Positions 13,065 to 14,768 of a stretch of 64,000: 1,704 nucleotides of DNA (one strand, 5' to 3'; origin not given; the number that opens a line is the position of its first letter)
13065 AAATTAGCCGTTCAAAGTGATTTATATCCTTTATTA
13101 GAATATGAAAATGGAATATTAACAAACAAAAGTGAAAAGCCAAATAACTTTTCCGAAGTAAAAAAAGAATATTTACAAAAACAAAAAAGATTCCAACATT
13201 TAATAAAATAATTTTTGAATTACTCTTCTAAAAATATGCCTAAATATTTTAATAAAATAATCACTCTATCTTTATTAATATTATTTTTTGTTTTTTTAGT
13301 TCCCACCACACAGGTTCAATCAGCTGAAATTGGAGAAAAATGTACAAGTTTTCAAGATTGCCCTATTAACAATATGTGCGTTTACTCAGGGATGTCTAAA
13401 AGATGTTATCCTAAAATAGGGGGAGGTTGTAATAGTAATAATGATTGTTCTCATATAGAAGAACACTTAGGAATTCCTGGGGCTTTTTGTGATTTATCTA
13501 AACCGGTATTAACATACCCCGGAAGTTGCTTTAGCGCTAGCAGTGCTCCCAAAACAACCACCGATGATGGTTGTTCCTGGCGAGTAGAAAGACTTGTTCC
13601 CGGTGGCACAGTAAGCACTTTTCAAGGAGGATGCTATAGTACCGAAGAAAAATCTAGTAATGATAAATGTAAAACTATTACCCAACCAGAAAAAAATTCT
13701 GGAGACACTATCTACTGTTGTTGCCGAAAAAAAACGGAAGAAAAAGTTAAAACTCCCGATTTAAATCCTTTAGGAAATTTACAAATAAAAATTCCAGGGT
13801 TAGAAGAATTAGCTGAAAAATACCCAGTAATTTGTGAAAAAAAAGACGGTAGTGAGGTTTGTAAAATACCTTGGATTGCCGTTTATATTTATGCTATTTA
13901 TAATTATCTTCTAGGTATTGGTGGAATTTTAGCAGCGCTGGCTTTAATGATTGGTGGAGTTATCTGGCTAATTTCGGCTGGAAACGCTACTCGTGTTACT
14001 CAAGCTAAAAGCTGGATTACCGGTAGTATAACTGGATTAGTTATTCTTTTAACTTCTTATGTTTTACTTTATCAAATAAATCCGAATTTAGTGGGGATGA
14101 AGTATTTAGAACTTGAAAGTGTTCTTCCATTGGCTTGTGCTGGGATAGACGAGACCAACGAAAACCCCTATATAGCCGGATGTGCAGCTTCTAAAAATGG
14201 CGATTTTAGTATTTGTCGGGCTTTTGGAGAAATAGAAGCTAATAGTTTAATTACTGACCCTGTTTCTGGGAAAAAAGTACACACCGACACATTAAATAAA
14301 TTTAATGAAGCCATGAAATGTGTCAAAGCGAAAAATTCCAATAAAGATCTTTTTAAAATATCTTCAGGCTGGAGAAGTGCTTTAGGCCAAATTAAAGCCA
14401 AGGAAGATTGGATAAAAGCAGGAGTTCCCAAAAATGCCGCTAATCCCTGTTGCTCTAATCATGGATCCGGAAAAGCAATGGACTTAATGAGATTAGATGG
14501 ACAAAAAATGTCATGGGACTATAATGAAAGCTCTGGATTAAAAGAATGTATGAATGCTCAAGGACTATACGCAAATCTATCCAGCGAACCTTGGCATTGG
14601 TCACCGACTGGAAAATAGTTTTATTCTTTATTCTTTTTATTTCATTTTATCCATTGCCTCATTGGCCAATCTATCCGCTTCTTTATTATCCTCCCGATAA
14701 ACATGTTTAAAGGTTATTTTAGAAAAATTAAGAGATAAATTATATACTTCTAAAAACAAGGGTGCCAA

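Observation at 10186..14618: POR alpha and beta genes interleaved with two paralogous Cys-rich T4SS-pilin-like genes, one fused to an M15 peptidase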

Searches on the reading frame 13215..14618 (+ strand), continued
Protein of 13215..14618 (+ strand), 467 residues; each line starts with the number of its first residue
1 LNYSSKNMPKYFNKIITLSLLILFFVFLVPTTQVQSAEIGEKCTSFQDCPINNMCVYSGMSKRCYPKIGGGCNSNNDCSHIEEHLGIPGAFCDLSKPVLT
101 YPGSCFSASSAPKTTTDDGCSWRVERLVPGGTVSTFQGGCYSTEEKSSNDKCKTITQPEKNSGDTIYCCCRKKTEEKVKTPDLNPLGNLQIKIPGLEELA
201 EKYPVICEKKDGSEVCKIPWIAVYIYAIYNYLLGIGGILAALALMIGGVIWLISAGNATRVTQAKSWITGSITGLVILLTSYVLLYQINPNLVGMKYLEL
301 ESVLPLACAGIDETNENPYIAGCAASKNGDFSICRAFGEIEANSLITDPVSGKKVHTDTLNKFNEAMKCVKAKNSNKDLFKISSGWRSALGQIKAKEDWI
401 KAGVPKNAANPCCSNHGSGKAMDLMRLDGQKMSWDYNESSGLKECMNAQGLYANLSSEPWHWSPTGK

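Call 31: find_related_loci(query=A1, collection=genome_contigs, flank=10000)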
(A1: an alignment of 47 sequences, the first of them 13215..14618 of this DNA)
Query A1 (467 aa) in genome_contigs; peptide patterns used: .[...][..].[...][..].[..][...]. (x = any residue, [..] = any of these).
152 stretches matched a pattern; 112 encode a relative of the query (tblastn E <= 1e-3); the best 80 are kept; 80 distinct loci.
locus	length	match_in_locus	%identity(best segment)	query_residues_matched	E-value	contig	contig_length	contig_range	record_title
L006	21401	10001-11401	60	6-467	6e-179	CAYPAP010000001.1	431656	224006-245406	MAG TPA_asm: uncultured Gammaproteobacteria bacterium isolate SRP241326_co2_355 genome assembly, contig: NODE_7_length_4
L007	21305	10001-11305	46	30-467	1e-119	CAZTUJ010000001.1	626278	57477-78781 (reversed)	MAG TPA_asm: uncultured Gammaproteobacteria bacterium isolate SRP272421_co2_96 genome assembly, contig: NODE_1_length_62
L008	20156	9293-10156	56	174-467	1e-106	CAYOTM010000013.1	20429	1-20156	MAG TPA_asm: uncultured Gammaproteobacteria bacterium isolate SRP192927_co6_793 genome assembly, contig: NODE_5658_lengt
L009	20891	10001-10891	54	170-466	2e-97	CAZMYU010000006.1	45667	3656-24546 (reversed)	MAG TPA_asm: uncultured Gammaproteobacteria bacterium isolate binchicken_co154_8 genome assembly, contig: NODE_920_lengt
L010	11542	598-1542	46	151-467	5e-87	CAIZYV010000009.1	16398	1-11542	Candidatus Falkowbacteria bacterium isolate Loc090907-5m_bin-395 genome assembly, contig: bin-395:009/114, whole genome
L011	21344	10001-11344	37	3-467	8e-87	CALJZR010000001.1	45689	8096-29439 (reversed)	MAG TPA_asm: uncultured bacterium isolate SRR3330157_bin.27_CONCOCT_v1.1_MAG genome assembly, contig: ERZ724089.608, who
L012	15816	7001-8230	48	3-467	7e-123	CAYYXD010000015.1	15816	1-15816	MAG TPA_asm: uncultured Gammaproteobacteria bacterium isolate SRP294416_co1_713 genome assembly, contig: NODE_7605_lengt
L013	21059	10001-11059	46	119-467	1e-85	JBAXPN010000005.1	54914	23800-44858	MAG: Candidatus Falkowbacteria bacterium isolate ELA532 MAG532_5, whole genome shotgun sequence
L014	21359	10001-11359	38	10-467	8e-83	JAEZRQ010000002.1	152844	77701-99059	MAG: Candidatus Parcubacteria bacterium isolate OH_PDB_195 k127_1463186, whole genome shotgun sequence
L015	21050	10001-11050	42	120-467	2e-79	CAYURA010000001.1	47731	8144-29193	MAG TPA_asm: uncultured Gammaproteobacteria bacterium isolate SRP192927_co2_129 genome assembly, contig: NODE_763_length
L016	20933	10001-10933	46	160-466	2e-78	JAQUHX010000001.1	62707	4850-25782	MAG: Patescibacteria group bacterium isolate STCSWMC_47 NODE_823_length_62707_cov_15.040252_ST_CSWMC, whole genome shotg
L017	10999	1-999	46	139-467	2e-77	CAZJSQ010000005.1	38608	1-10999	MAG TPA_asm: uncultured Gammaproteobacteria bacterium isolate SRP178699_co1_232 genome assembly, contig: NODE_1001_lengt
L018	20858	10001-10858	64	178-467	7e-120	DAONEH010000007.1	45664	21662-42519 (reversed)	MAG TPA_asm: bacterium isolate AMR_MDS_3874 NODE_724_length_45664_cov_7.993751, whole genome shotgun sequence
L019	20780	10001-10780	49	212-467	2e-70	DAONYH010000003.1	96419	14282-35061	MAG TPA_asm: bacterium isolate AMR_MDS_4127 NODE_219_length_96419_cov_15.967955, whole genome shotgun sequence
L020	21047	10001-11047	43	120-462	3e-67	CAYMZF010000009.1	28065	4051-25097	MAG TPA_asm: uncultured Gammaproteobacteria bacterium isolate SRP192927_co3_442 genome assembly, contig: NODE_3290_lengt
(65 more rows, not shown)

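Call 37: search_protein_families(library=pfam, alignment_id=A2, max_evalue=0.001)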
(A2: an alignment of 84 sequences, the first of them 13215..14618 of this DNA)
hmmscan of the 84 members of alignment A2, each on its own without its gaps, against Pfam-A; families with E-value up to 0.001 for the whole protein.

A. member 1, window:13215-14618:+ (467 aa): 1 family
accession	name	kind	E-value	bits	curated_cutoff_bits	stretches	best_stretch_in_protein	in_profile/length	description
PF18895.5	T4SS_pilin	-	3.7e-08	33.7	26.6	1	220-284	4-67/71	Type IV secretion system pilin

B. families by the number of members that match (of 84 scanned): 13 families
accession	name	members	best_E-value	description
PF18895.5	T4SS_pilin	75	8.7e-09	Type IV secretion system pilin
PF02557.22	VanY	16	2.4e-13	D-alanyl-D-alanine carboxypeptidase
PF00877.26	NLPC_P60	10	1e-06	NlpC/P60 family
PF01427.22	Peptidase_M15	8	4.6e-09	D-ala-D-ala dipeptidase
PF06725.17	3D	4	0.00041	3D domain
PF13529.12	Peptidase_C39_2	3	2.1e-13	Peptidase_C39 like family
PF05382.19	Amidase_5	2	4.3e-05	Bacteriophage peptidoglycan hydrolase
PF03412.21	Peptidase_C39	2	0.00029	Peptidase C39 family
PF13539.11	Peptidase_M15_4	1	2.5e-17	D-alanyl-D-alanine carboxypeptidase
PF23416.1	DUF7107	1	2.4e-05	Domain of unknown function (DUF7107)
PF07127.16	Nodulin_late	1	0.00032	Late nodulin domain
PF14625.12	Lustrin_cystein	1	0.00055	Lustrin, cysteine-rich repeated domain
PF01464.25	SLT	1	0.00087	Transglycosylase SLT domain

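Call 65: find_encoding_contigs(protein=P0061, flank=7000, max_places=2)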
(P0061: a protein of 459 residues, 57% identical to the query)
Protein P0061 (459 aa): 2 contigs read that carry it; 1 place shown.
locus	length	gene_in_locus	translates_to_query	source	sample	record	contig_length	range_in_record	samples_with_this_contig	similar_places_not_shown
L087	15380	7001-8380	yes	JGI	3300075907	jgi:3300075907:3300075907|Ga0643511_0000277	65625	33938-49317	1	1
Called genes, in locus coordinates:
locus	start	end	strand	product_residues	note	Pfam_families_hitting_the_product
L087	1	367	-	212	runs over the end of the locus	PF18884:TSP3_bac (weak)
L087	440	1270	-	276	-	PF00398:RrnaAD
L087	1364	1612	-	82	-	PF12838:Fer4_7, PF00037:Fer4 (weak), PF12797:Fer4_2 (weak), PF12837:Fer4_6 (weak), PF13237:Fer4_10, PF14697:Fer4_21, PF13187:Fer4_9 (weak), PF00037:Fer4, +5 more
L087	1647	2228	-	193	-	PF01558:POR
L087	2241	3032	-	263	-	PF13462:Thioredoxin_4, PF01323:DSBA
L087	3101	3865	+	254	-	PF03372:Exo_endo_phos, PF14529:Exo_endo_phos_2 (faint)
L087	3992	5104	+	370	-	PF01855:POR_N, PF17147:PFOR_II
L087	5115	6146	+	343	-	PF18895:T4SS_pilin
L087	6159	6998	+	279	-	PF02775:TPP_enzyme_C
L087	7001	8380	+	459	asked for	PF18895:T4SS_pilin (weak), PF13529:Peptidase_C39_2 (weak)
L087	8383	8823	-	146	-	PF00075:RNase_H, PF13456:RVT_3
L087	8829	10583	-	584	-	PF01368:DHH, PF02272:DHHA1, PF17768:RecJ_OB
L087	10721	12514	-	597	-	PF00009:GTP_EFTU, PF01926:MMR_HSR1 (faint), PF03144:GTP_EFTU_D2, PF14492:EFG_III (faint), PF00679:EFG_C, PF06421:LepA_C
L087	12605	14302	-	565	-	PF03023:MurJ, PF13440:Polysacc_synt_3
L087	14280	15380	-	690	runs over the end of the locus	PF02629:CoA_binding, PF13380:CoA_binding_2, PF13607:Succ_CoA_lig, PF19045:Ligase_CoA_2, PF13549:ATP-grasp_5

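Call 81: search_protein_families(library=phrogs, proteins=[window:13236-14618:+], max_evalue=0.01)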
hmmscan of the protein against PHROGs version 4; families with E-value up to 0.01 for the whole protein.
window:13236-14618:+ (460 aa): 1 family
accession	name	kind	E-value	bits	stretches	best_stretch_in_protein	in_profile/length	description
phrog_16823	-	tail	0.0017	16.7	1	355-456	951-1050/1948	tail length tape measure protein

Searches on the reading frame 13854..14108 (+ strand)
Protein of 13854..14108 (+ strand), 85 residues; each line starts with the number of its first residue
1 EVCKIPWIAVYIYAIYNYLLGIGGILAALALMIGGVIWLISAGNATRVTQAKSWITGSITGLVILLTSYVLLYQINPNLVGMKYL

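Call 54: search_solved_structures(query=A5, max_evalue=10, show_alignments=3)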
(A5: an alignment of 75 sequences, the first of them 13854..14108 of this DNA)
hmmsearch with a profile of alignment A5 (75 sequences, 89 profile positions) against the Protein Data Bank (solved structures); distinct sequences matched with E-value up to 10: 2.
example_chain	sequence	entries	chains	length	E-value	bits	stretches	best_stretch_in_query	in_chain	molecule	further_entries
7wyu_G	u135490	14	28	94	0.3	14.3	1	22-57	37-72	FXYD domain-containing ion transport regulator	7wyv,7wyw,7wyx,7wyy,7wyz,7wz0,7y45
2zxe_G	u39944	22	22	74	0.33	14.1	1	22-58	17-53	Phospholemman-like protein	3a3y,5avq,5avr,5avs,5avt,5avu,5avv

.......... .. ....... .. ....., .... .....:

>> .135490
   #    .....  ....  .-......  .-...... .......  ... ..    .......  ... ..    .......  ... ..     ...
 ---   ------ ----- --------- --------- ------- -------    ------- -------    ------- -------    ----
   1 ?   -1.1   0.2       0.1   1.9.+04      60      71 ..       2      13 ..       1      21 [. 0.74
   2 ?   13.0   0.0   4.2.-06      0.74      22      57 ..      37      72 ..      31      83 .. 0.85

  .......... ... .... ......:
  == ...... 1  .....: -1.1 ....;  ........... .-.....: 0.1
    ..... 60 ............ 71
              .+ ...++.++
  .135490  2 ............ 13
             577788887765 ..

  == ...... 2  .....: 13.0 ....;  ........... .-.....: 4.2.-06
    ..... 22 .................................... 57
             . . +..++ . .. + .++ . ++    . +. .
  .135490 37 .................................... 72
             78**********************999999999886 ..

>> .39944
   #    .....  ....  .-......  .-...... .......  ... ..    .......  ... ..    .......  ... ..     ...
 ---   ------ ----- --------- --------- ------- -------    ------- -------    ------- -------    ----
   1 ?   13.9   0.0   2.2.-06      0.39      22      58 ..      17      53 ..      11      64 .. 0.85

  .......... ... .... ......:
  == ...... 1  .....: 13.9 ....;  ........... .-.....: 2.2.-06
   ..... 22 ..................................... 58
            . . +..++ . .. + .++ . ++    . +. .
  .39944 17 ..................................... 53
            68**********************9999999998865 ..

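Call 55: search_protein_families(library=pfam, alignment_id=A5, max_evalue=10)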
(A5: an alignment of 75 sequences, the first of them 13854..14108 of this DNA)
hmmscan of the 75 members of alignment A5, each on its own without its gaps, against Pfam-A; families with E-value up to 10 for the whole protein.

A. member 1, window:13854-14108:+ (85 aa): 2 families
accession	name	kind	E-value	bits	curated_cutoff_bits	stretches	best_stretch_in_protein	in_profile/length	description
PF18895.5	T4SS_pilin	-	1.6e-09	38.1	26.6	1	7-71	4-67/71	Type IV secretion system pilin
PF04956.18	TrbC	-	1.5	9.5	27.9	1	14-66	43-89/98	TrbC/VIRB2 pilin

B. families by the number of members that match (of 75 scanned): 73 families (the first 25 are shown)
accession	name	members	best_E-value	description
PF18895.5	T4SS_pilin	75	2.9e-11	Type IV secretion system pilin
PF04956.18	TrbC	18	0.0012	TrbC/VIRB2 pilin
PF19607.4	DUF6112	12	0.0013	Family of unknown function (DUF6112)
PF02038.21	ATP1G1_PLM_MAT8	12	0.0087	ATP1G1/PLM/MAT8 family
PF00335.26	Tetraspanin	10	0.2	Tetraspanin family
PF05545.16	FixQ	9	0.0036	Cbb3-type cytochrome oxidase component FixQ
PF13755.11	Sensor_TM1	9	0.043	Sensor N-terminal transmembrane domain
PF09933.14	DUF2165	7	0.0073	Predicted small integral membrane protein (DUF2165)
PF23050.1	KH_N4BP1_1st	7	0.03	N4BP1, first type I KH-domain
PF12670.12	DUF3792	5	0.0018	Protein of unknown function (DUF3792)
PF10907.13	DUF2749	5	0.22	Protein of unknown function (DUF2749)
PF20712.2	CyanoTRADDas_TM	4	0.15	Cyanobacterial TRADD-N associated 2-Transmembrane domain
PF07331.16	TctB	3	0.0009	Tripartite tricarboxylate transporter TctB family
PF13858.11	DUF4199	3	0.011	Protein of unknown function (DUF4199)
PF13515.12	FUSC_2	3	0.013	Fusaric acid resistance protein-like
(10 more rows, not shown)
